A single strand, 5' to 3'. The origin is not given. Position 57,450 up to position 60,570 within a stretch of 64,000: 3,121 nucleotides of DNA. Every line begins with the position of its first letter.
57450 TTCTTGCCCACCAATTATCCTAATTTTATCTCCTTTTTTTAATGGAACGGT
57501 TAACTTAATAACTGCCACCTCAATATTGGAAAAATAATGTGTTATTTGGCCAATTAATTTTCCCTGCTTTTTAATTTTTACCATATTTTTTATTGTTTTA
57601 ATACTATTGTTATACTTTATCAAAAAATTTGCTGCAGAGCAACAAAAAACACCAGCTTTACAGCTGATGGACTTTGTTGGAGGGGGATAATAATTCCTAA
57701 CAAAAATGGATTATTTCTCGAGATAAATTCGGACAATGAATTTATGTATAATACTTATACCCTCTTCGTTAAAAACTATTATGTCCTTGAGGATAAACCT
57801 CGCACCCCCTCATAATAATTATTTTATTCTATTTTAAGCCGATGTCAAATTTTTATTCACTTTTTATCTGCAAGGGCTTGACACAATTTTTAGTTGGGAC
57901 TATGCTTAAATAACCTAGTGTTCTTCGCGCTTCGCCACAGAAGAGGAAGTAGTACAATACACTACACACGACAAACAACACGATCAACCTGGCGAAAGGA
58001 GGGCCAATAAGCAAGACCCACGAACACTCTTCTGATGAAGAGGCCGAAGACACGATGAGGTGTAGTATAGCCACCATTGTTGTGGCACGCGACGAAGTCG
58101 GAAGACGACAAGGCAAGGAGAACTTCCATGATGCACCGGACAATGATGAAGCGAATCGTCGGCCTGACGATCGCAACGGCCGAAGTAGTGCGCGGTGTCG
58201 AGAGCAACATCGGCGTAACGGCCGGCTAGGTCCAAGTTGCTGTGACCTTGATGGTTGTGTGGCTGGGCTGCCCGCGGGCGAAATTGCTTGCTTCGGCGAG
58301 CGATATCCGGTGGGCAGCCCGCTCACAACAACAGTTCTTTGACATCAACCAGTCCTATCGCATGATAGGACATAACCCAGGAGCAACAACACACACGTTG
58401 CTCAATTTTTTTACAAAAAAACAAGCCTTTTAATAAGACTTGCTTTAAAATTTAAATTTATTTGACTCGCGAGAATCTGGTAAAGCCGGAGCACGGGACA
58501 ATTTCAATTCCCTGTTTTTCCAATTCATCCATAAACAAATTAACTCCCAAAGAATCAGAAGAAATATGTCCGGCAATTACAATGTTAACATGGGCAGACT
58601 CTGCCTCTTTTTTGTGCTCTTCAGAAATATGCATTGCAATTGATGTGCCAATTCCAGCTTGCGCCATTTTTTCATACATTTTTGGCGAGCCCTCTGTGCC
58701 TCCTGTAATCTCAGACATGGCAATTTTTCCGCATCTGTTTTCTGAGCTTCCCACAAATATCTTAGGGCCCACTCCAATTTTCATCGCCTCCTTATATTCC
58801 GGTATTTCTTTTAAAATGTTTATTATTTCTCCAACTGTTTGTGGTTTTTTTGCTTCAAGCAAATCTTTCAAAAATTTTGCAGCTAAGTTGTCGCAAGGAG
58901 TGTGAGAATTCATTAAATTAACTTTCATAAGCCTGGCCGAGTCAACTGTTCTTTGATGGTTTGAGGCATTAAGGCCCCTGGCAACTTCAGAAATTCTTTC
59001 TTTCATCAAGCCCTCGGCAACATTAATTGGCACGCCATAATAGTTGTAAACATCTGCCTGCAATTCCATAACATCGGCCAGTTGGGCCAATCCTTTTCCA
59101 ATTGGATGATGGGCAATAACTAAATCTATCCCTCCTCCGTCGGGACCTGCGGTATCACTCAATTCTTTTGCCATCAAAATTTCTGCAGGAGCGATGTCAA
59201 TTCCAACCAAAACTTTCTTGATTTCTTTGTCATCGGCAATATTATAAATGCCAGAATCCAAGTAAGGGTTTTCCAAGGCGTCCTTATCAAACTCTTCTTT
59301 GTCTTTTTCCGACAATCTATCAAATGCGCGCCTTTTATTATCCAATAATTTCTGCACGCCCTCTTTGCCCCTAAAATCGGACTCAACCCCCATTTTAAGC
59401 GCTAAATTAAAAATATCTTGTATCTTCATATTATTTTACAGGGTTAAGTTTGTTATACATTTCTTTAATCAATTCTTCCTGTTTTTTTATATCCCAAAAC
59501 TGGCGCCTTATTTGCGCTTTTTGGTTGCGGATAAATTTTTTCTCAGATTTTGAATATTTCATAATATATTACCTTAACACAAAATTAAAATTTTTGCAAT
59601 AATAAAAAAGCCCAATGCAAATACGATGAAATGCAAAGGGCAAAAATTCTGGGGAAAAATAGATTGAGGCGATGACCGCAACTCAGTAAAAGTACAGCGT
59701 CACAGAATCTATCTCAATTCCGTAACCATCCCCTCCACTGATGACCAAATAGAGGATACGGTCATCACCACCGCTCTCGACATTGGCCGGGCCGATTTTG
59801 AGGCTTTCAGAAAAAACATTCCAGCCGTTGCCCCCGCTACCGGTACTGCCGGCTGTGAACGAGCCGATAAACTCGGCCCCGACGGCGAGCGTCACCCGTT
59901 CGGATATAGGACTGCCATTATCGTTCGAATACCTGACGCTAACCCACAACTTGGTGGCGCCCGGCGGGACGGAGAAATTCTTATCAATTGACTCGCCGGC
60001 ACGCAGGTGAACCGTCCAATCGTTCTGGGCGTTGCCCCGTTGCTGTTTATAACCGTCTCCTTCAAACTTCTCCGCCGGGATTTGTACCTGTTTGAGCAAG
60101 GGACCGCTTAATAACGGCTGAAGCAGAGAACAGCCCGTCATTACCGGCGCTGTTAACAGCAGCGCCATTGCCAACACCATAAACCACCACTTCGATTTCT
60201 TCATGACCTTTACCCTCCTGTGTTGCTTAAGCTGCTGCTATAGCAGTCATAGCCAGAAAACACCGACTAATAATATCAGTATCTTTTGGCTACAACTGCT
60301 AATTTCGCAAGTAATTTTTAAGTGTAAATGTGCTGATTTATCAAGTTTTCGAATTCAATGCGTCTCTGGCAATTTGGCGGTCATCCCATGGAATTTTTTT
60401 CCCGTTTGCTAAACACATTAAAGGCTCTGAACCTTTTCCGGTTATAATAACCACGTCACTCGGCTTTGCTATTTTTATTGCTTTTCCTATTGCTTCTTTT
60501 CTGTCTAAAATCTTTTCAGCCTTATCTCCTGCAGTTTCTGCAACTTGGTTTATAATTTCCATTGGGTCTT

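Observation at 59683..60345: Third family member is a lipoprotein; its conserved leader is inserted inside the 3' end of a Mur ligase gene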

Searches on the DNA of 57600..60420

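Call 22: search_rna_families(source=window, start=57600, end=60420, threshold=evalue, max_evalue=5)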
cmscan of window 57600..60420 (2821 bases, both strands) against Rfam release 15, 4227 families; matches with E-value up to 5: 1.
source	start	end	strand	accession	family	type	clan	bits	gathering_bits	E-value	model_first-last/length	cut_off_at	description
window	58405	58447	-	RF01096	PK-HAV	Cis-reg;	-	27.1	50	1.7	1-56/56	no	HepA virus 3'-terminal pseudoknot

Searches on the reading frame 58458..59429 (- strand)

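Call 15: search_protein_families(library=pfam, proteins=[window:58458-59429:-], max_evalue=0.1)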
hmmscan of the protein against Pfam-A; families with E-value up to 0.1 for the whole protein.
window:58458-59429:- (323 aa): 1 family
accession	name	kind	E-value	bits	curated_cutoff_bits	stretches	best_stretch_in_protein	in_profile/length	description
PF01784.24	DUF34_NIF3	-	2.1e-08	34.5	23.4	1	59-306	25-238/256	Duf34/NIF3 (NGG1p interacting factor 3)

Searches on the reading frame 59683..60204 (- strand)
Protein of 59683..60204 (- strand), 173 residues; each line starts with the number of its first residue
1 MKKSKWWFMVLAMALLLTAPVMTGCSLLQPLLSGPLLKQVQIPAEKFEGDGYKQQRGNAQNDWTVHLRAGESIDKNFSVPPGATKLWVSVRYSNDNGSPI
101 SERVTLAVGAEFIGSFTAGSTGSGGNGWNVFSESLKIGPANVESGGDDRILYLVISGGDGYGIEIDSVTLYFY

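Call 15: search_protein_families(library=pfam, proteins=[window:59683-60204:-], max_evalue=0.1)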
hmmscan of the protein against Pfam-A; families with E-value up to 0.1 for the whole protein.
window:59683-60204:- (173 aa): 0 families

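Call 25: find_homologous_proteins(query=window:59683-60204:-, max_evalue=0.01)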
Query window:59683-60204:- (173 aa): 14 proteins with E <= 0.01 among 174 candidates.
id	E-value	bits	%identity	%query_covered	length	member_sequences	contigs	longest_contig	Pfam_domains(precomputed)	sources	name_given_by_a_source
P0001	1.4e-111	388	100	100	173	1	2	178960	-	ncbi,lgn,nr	ncbi:MAG: hypothetical protein NTY81_01080 [Candidatus Staskawiczbacteria bacterium]|nr:hypothetical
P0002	5.0e-37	145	53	86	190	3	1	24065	-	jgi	-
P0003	1.8e-20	91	46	81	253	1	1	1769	-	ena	-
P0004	4.3e-19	87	43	75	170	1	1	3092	-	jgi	jgi:hypothetical protein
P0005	1.6e-17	81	39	76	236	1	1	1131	-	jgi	jgi:hypothetical protein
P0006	1.4e-16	78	43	71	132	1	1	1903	PF03422.22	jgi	jgi:hypothetical protein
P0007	3.3e-16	77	43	80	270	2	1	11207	PF03422.22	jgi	-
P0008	7.9e-16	76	42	76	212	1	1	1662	PF03422.22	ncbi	-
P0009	2.3e-15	74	43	75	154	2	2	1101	PF03422.22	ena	-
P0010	2.4e-15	74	46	76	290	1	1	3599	-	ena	-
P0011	6.4e-15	73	36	75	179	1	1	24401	-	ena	-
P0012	2.5e-14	71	40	76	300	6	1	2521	PF13560.13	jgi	-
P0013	6.0e-14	70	42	67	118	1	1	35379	-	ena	-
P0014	8.3e-11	60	36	80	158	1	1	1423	-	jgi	jgi:hypothetical protein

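Call 26: find_encoding_contigs(protein=window:59683-60204:-, flank=10000, max_places=10)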
Protein window:59683-60204:- (173 aa): 19 contigs read that carry it; 10 places shown.
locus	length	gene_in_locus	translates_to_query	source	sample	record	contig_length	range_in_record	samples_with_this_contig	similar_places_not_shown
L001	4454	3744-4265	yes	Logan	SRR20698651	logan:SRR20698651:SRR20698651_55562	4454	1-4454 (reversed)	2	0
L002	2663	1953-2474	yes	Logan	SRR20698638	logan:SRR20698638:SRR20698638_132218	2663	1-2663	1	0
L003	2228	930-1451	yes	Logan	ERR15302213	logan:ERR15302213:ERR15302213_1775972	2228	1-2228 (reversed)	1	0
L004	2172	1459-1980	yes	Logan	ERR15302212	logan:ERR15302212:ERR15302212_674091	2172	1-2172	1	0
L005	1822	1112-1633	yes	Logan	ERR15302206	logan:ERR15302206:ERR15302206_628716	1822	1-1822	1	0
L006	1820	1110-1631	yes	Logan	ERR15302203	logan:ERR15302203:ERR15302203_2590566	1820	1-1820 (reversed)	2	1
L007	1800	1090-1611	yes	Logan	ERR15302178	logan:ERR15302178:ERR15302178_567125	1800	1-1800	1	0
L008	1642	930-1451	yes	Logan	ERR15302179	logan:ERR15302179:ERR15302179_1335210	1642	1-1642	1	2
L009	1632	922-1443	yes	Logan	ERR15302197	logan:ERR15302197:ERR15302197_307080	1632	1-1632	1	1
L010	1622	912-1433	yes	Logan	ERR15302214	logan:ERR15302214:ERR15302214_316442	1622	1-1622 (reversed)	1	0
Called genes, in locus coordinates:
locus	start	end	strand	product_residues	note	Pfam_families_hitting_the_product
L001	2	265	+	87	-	?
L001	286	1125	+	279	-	PF22515:DUF6996, PF22518:DUF6997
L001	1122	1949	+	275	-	PF01555:N6_N4_Mtase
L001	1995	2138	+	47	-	-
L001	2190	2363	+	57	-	-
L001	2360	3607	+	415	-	PF08245:Mur_ligase_M, PF02875:Mur_ligase_C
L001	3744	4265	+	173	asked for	-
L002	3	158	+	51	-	?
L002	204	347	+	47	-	-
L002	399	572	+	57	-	-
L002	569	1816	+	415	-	PF08245:Mur_ligase_M, PF02875:Mur_ligase_C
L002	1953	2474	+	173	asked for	-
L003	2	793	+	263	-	?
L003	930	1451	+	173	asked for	-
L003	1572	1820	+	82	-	-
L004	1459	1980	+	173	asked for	-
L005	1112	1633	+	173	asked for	-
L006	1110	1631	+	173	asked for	-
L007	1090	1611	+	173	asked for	-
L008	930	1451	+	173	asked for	-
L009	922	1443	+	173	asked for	-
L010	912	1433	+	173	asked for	-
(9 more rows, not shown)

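Call 43: find_encoding_contigs(protein=P0002, flank=6000, max_places=3)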
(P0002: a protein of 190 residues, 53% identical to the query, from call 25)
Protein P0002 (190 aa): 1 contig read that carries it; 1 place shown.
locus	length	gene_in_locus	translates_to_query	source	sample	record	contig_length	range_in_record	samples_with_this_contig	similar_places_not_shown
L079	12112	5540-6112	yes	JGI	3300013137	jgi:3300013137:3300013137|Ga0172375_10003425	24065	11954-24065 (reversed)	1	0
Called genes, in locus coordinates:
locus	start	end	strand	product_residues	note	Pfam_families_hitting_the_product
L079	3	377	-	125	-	?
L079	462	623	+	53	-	-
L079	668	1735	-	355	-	PF00389:2-Hacid_dh, PF02826:2-Hacid_dh_C, PF00670:AdoHcyase_NAD (weak)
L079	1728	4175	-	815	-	PF01326:PPDK_N, PF00391:PEP-utilizers, PF02896:PEP-utilizers_C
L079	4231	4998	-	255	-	-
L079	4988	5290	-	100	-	-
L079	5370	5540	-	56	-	-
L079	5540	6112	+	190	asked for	-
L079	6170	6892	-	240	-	PF05175:MTS (faint), PF07669:Eco57I (weak)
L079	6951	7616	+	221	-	PF00160:Pro_isomerase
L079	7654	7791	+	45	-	-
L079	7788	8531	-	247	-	PF00929:RNase_T, PF20600:ExoX-like_C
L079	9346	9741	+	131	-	-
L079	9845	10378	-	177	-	PF13302:Acetyltransf_3, PF00583:Acetyltransf_1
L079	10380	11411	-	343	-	PF05496:RuvB_N (weak), PF06068:TIP49 (faint), PF13177:DNA_pol3_delta2 (weak), PF00004:AAA, PF07728:AAA_5 (faint), PF13173:AAA_14 (faint), PF13177:DNA_pol3_delta2, PF12169:DNA_pol3_gamma3 (weak), +1 more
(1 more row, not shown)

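Call 44: find_encoding_contigs(protein=P0011, flank=6000, max_places=3)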
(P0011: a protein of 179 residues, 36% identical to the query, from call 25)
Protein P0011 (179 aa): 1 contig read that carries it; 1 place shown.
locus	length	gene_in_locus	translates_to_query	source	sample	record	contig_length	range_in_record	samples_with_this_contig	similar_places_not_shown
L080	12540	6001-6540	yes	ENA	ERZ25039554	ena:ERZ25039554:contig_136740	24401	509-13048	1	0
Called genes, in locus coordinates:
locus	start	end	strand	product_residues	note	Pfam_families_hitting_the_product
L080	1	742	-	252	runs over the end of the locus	PF01978:TrmB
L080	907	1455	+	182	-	PF01467:CTP_transf_like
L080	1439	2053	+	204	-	-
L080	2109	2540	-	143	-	-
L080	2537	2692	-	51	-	-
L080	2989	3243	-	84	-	-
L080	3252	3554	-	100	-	-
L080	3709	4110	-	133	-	-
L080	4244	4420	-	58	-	-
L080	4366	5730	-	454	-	PF07602:DUF1565 (weak), PF05048:NosD, PF13229:Beta_helix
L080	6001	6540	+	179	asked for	-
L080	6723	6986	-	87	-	PF00076:RRM_1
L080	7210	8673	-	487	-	PF03193:RsgA_GTPase (faint), PF00005:ABC_tran, PF02463:SMC_N (faint), PF13191:AAA_16 (faint), PF13401:AAA_22 (faint), PF13555:AAA_29 (faint), PF20720:nSTAND3 (faint), PF00005:ABC_tran, +2 more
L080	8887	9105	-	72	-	-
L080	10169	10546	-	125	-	PF04542:Sigma70_r2, PF04539:Sigma70_r3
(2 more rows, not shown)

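Call 67: predict_structure(alignment_id=A5)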
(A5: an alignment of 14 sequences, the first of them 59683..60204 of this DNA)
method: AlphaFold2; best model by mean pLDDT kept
length: 173 residues; sequences in the alignment: 14
mean_pLDDT: 86.5   pTM: 0.78
mean pLDDT of the five models: 86.5, 86.2, 85.7, 84.5, 83.9
residues with pLDDT >= 90: 118; 70-90: 23; 50-70: 29; < 50: 3
segments of 3 or more residues with pLDDT < 50: none
pLDDT, mean of each block of 10 residues (from residue 1): 50 52 54 86 98 96 97 97 96 90 96 96 88 96 85 94 97 96
secondary structure, 60 per line:
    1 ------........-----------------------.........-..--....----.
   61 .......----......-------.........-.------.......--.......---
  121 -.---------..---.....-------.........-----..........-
elements in order: H7-14 E38-43 E52-55 E63-67 E72-77 E85-93 E102-108 E111-117 E137-141 E149-157 E163-172

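Call 71: fold_search(model_id=the predicted structure, library=pdb)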
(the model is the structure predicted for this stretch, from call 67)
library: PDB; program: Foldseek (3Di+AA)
matches with E <= 10: 1709; with E <= 0.001: 186
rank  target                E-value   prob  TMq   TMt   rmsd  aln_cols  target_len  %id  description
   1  7ay3                  1.7e-06  1.00  0.53  0.70   3.4       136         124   18  Crystal structure of the CBM36-1 domain of a multidomain xylanase from the hindgut metagenome of Trinervitermes trinervo (released 2020-11-18)
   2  2w1w_B                2.2e-06  1.00  0.62  0.79   2.7       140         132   18  Native structure of a family 35 carbohydrate binding module from Clostridium thermocellum (released 2009-01-20)
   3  2w1w_A                2.5e-06  1.00  0.63  0.81   2.4       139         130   18  Native structure of a family 35 carbohydrate binding module from Clostridium thermocellum (released 2009-01-20)
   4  2w47_A                2.5e-06  1.00  0.62  0.78   2.4       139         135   18  Clostridium thermocellum CBM35 in complex with delta-4,5- anhydrogalacturonic acid (released 2009-01-27)
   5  5fui                  2.8e-06  1.00  0.60  0.81   2.5       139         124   14  Crystal structure of the C-terminal CBM6 of LamC a marine laminarianse from Zobellia galactanivorans (released 2016-03-02)
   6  2vzp_B                3.6e-06  1.00  0.60  0.79   2.6       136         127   22  Atomic Resolution Structure of the C-terminal CBM35 from Amycolatopsis orientalis exo-chitosanase CsxA (released 2009-01-13)
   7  2cdp_A                8.8e-06  1.00  0.54  0.67   5.0       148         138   15  Structure of a CBM6 in complex with neoagarohexaose (released 2006-02-08)
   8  3wnp_A                9.2e-06  1.00  0.60  0.16   2.7       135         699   15  D308A, F268V, D469Y, A513V, and Y515S quintuple mutant of Bacillus circulans T-3040 cycloisomaltooligosaccharide gluca (released 2014-02-05)
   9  8j3x_A                9.2e-06  1.00  0.57  0.27   3.2       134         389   13  Crystal structure of CBM6E from Saccharophagus degradans (released 2024-04-24)
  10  7ehg_E                9.7e-06  1.00  0.54  0.67   3.9       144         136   16  Crystal Structure of MiXBM (released 2022-03-30)
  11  7ehg_C                1.1e-05  1.00  0.53  0.66   3.9       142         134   16  Crystal Structure of MiXBM (released 2022-03-30)
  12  7ehg_F                1.2e-05  1.00  0.51  0.62   4.3       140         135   18  Crystal Structure of MiXBM (released 2022-03-30)
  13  1gmm                  1.3e-05  1.00  0.51  0.67   3.6       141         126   20  Carbohydrate binding module CBM6 from xylanase U Clostridium thermocellum (released 2001-11-28)
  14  2c9k                  1.3e-05  1.00  0.61  0.20   3.1       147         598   18  Structure of the functional form of the mosquito-larvicidal Cry4Aa toxin from Bacillus thuringiensis at 2.8 A resolution (released 2006-04-25)
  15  8j3x_B                1.6e-05  1.00  0.57  0.27   3.2       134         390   13  Crystal structure of CBM6E from Saccharophagus degradans (released 2024-04-24)
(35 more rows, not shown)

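Call 101: search_protein_families(library=ncbifam, proteins=[window:59683-60204:-], max_evalue=0.01)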
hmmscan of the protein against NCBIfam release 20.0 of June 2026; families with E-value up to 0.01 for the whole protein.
window:59683-60204:- (173 aa): 0 families

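Call 103: search_protein_families(library=pfam, alignment_id=A5, max_evalue=1)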
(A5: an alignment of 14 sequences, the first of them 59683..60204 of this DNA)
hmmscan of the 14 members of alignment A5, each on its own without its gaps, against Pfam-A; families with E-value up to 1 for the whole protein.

A. member 1, window:59683-60204:- (173 aa): 0 families

B. families by the number of members that match (of 14 scanned): 31 families (the first 25 are shown)
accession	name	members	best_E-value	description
PF03422.21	CBM_6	11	3.2e-08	Carbohydrate binding module (family 6)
PF16990.11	CBM_35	5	0.018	Carbohydrate binding module (family 35)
PF16640.11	Big_3_5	3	0.00046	Bacterial Ig-like domain (group 3)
PF03944.20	Endotoxin_C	3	0.0073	delta endotoxin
PF00801.26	PKD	2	0.015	PKD domain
PF21827.1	New_glue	2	0.02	New glue protein family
PF07495.19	Y_Y_Y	2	0.042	Y_Y_Y domain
PF24584.1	Ig_CYK3_C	2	0.071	CYK3 C-terminal Ig-like domain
PF13560.12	HTH_31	1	1.9e-06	Helix-turn-helix domain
PF01381.28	HTH_3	1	4.1e-05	Helix-turn-helix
PF18911.6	PKD_4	1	7e-05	PKD domain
PF04151.21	PPC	1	0.00018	Bacterial pre-peptidase C-terminal domain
PF18099.7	CBM_35_2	1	0.0025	Carbohydrate binding module (family 35)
PF06832.18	BiPBP_C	1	0.0046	Penicillin-Binding Protein C-terminus Family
PF16760.10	CBM53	1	0.012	Starch/carbohydrate-binding module (family 53)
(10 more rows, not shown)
